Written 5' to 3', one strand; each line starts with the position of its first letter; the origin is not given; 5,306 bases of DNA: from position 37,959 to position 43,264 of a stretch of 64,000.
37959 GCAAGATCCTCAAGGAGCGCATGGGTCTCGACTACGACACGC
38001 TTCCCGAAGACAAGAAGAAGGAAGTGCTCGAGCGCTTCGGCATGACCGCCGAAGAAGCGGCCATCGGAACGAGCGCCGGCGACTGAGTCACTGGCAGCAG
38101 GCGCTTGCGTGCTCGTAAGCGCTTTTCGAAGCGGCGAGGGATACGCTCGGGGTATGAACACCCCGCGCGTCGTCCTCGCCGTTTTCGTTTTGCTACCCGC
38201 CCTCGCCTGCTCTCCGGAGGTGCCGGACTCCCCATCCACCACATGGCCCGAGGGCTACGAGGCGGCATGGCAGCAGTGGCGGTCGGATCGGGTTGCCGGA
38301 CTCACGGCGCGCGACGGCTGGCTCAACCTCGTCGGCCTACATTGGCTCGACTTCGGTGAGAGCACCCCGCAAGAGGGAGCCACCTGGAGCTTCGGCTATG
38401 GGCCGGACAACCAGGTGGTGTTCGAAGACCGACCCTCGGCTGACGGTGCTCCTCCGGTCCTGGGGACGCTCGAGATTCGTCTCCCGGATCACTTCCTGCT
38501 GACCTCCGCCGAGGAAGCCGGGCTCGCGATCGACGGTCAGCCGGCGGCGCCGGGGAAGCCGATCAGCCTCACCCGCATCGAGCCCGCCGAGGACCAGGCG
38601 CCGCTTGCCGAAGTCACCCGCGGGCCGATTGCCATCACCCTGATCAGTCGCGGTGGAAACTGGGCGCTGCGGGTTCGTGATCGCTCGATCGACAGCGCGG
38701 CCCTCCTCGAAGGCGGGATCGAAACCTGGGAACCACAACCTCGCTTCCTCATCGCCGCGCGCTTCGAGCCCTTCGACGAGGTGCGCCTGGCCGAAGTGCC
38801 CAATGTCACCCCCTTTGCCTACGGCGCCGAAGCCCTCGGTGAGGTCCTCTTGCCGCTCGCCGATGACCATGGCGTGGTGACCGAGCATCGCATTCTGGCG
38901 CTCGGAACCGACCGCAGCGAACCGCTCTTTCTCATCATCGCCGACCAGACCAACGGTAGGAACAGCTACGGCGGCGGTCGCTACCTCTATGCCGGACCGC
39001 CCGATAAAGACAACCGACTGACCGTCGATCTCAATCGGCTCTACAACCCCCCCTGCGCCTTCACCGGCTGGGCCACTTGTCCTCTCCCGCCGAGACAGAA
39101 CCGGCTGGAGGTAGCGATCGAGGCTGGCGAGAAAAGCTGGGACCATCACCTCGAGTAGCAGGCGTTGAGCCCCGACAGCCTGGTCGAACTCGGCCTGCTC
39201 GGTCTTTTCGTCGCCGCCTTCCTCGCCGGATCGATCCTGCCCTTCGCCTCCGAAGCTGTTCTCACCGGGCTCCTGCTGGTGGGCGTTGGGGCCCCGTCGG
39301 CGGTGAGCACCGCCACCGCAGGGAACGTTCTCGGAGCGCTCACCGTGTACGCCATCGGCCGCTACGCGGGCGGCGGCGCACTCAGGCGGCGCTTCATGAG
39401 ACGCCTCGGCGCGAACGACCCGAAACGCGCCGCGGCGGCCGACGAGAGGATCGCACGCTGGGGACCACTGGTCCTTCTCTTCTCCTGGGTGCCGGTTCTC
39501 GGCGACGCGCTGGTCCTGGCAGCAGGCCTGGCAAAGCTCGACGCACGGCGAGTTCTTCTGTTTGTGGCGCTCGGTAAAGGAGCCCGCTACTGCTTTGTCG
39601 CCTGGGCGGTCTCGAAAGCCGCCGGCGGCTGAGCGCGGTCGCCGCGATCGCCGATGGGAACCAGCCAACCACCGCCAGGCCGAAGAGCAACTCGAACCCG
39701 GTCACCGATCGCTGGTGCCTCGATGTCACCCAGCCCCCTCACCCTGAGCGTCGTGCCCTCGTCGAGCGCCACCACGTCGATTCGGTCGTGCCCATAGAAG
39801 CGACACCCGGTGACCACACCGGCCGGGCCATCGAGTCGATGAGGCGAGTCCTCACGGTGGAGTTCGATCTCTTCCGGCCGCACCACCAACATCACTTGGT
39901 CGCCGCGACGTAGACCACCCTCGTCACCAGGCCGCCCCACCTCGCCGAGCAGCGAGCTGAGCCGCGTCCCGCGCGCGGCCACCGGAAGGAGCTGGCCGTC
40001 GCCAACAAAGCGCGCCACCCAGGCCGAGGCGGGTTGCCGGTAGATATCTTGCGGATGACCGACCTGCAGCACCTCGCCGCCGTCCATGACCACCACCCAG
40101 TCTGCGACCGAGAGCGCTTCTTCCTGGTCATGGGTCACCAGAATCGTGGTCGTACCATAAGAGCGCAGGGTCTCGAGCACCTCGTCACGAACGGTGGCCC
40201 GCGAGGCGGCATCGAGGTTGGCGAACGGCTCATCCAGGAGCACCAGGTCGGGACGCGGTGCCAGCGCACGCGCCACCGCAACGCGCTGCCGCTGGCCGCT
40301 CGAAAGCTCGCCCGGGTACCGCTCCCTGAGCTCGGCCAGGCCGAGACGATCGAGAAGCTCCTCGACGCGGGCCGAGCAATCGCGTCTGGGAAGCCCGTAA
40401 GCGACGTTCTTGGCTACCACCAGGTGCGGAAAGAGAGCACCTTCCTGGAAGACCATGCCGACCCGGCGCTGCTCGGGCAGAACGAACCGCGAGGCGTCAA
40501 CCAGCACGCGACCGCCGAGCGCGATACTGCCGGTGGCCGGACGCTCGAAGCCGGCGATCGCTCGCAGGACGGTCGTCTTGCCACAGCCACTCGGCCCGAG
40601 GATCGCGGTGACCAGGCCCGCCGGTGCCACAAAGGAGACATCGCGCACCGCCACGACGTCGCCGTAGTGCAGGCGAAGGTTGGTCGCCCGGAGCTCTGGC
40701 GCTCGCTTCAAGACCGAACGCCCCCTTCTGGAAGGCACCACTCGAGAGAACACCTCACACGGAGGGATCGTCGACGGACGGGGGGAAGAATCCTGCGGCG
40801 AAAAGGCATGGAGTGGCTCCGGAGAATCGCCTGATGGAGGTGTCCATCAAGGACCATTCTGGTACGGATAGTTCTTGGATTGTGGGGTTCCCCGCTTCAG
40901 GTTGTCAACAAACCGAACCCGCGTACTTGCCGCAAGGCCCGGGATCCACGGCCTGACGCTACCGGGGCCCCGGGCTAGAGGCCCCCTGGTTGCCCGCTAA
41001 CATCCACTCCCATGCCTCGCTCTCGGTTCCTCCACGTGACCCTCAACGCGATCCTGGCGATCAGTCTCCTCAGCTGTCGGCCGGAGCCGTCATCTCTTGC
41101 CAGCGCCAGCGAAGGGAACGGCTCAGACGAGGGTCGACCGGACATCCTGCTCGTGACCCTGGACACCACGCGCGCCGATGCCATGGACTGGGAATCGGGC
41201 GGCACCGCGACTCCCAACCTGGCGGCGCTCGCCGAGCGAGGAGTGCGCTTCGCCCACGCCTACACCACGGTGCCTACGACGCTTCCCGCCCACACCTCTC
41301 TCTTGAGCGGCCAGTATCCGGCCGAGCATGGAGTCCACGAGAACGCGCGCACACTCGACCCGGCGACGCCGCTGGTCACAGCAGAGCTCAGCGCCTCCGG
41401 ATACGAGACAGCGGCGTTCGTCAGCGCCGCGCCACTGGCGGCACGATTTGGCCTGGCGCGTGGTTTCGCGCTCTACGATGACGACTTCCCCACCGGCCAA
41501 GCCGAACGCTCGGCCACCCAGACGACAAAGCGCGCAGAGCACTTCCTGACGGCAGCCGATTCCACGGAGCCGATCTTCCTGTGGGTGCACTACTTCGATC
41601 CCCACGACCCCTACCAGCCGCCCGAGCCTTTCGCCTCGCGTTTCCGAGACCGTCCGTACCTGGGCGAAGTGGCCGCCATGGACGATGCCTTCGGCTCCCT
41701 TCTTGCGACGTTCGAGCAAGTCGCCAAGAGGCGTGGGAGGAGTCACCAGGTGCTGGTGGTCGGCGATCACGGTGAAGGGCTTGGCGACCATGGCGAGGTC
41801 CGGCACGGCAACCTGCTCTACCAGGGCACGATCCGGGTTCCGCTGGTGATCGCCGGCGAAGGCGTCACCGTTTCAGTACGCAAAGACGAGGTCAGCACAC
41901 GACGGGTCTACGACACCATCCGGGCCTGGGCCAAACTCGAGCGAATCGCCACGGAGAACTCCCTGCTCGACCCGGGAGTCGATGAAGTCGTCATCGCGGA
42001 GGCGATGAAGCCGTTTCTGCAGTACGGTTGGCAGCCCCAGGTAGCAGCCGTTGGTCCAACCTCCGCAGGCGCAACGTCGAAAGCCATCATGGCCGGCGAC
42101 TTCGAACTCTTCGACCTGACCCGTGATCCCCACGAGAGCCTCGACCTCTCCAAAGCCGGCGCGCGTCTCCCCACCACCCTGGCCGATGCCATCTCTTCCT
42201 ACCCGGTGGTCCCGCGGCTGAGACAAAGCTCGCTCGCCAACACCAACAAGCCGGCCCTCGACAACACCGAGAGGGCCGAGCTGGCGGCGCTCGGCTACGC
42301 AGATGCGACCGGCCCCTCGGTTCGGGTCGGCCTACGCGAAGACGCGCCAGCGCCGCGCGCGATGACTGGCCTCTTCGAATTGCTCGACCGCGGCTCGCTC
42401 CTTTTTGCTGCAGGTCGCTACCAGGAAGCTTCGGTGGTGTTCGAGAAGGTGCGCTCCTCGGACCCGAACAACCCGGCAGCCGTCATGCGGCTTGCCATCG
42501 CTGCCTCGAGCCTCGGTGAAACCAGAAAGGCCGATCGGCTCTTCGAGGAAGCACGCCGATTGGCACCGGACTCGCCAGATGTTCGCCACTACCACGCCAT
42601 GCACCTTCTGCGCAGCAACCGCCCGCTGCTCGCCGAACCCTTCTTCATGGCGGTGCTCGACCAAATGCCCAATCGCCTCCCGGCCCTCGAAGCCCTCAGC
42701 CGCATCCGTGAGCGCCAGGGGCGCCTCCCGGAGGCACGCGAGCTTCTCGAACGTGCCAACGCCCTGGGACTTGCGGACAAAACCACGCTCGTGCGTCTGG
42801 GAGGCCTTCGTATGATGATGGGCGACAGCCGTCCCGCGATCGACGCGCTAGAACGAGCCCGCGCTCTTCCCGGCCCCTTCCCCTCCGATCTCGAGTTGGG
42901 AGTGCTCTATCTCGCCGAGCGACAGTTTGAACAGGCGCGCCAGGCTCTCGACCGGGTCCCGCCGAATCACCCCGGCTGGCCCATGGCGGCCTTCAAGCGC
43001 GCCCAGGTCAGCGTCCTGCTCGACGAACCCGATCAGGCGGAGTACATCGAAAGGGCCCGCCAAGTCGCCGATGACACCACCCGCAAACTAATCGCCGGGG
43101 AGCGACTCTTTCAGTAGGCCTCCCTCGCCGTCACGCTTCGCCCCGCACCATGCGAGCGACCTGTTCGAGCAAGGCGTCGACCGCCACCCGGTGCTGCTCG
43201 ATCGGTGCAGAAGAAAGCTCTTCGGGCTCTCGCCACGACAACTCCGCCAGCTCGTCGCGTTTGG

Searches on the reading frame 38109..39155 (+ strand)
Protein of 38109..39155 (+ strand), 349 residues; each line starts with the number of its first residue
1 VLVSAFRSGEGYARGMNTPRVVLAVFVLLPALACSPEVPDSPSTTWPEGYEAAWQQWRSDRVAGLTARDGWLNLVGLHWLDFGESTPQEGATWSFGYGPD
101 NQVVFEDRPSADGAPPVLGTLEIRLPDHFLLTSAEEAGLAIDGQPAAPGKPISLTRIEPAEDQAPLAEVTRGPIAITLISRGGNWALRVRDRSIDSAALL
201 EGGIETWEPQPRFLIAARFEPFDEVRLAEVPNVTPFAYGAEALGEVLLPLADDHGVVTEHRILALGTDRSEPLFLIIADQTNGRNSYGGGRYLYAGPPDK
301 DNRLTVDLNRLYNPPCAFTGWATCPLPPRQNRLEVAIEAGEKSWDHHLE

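Call 65: search_protein_families(library=pfam, proteins=[window:38109-39155:+], max_evalue=0.001)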
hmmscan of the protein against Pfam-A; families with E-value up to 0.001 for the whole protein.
window:38109-39155:+ (349 aa): 1 family
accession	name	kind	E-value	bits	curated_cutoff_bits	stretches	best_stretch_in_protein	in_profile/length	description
PF07920.16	DUF1684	-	4.8e-36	124.5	25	1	203-342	5-139/139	Protein of unknown function (DUF1684)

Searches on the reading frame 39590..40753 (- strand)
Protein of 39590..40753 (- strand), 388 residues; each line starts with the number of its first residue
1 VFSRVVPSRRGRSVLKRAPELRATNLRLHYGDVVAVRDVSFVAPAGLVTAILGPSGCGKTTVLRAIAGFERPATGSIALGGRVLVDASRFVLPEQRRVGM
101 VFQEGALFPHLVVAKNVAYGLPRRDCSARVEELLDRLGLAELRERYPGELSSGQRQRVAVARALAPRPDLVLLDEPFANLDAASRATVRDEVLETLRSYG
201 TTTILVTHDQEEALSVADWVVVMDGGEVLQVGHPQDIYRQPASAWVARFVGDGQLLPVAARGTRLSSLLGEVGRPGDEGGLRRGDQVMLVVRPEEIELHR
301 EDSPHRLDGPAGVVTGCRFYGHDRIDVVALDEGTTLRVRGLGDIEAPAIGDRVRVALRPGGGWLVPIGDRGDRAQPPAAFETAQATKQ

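Call 65: search_protein_families(library=pfam, proteins=[window:39590-40753:-], max_evalue=0.001)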
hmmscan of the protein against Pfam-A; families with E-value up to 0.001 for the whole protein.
window:39590-40753:- (388 aa): 4 families
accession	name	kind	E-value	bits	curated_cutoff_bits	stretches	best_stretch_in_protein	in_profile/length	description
PF00005.33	ABC_tran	-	5.4e-33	114.9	25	1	37-178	2-137/137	ABC transporter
PF13304.12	AAA_21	-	1.5e-10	42.1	27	1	143-211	231-301/304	AAA domain, putative AbiEii toxin, Type IV TA system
PF08402.16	TOBE_2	-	6.1e-07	29.9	21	1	289-363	1-74/76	TOBE domain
PF02463.25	SMC_N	-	0.00036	20.5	40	0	48-66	26-44/220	RecF/RecN/SMC N terminal domain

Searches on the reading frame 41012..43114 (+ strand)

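Call 65: search_protein_families(library=pfam, proteins=[window:41012-43114:+], max_evalue=0.001)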
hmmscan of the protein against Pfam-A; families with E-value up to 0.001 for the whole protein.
window:41012-43114:+ (701 aa): 14 families
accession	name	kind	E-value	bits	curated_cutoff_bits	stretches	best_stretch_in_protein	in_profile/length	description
PF00884.28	Sulfatase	-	1.4e-29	103.9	25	1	43-307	1-299/301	Sulfatase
PF14559.12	TPR_19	-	1.8e-22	79.8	25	2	464-525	1-62/68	Tetratricopeptide repeat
PF07719.23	TPR_2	-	3.9e-16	58.2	27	0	457-487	4-34/34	Tetratricopeptide repeat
PF13428.12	TPR_14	-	8.8e-16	57.3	23.5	1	457-496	4-43/44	Tetratricopeptide repeat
PF01663.27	Phosphodiest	-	2.6e-12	47.5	23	1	46-112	2-66/342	Type I phosphodiesterase / nucleotide pyrophosphatase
PF13424.12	TPR_12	-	7.2e-12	45.8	30.1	0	526-582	7-71/77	Tetratricopeptide repeat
PF13174.12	TPR_6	-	3.4e-11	43.4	26.3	0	490-521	2-33/33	Tetratricopeptide repeat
PF00515.34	TPR_1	-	3.6e-09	36.5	27.8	0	459-487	6-34/34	Tetratricopeptide repeat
PF13432.12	TPR_16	-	1.1e-08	35.8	32.7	1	458-522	1-65/65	Tetratricopeptide repeat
PF23914.1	TPR_CcmH_CycH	-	2.2e-07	31.3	42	0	483-582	45-147/158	Cytochrome c-type biogenesis protein H TPR domain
PF13176.12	TPR_7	-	1.8e-06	28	27.9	0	558-582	1-27/36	Tetratricopeptide repeat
PF13181.12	TPR_8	-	1.3e-05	25.4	25.7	0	460-487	7-34/34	Tetratricopeptide repeat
PF25064.1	ARM_TT21_5th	-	9.1e-05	23.2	27.8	0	543-616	22-98/117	TT21 fifth ARM repeats domain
PF12895.13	ANAPC3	-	0.00027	21.6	27.2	0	468-533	3-67/82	Anaphase-promoting complex, cyclosome, subunit 3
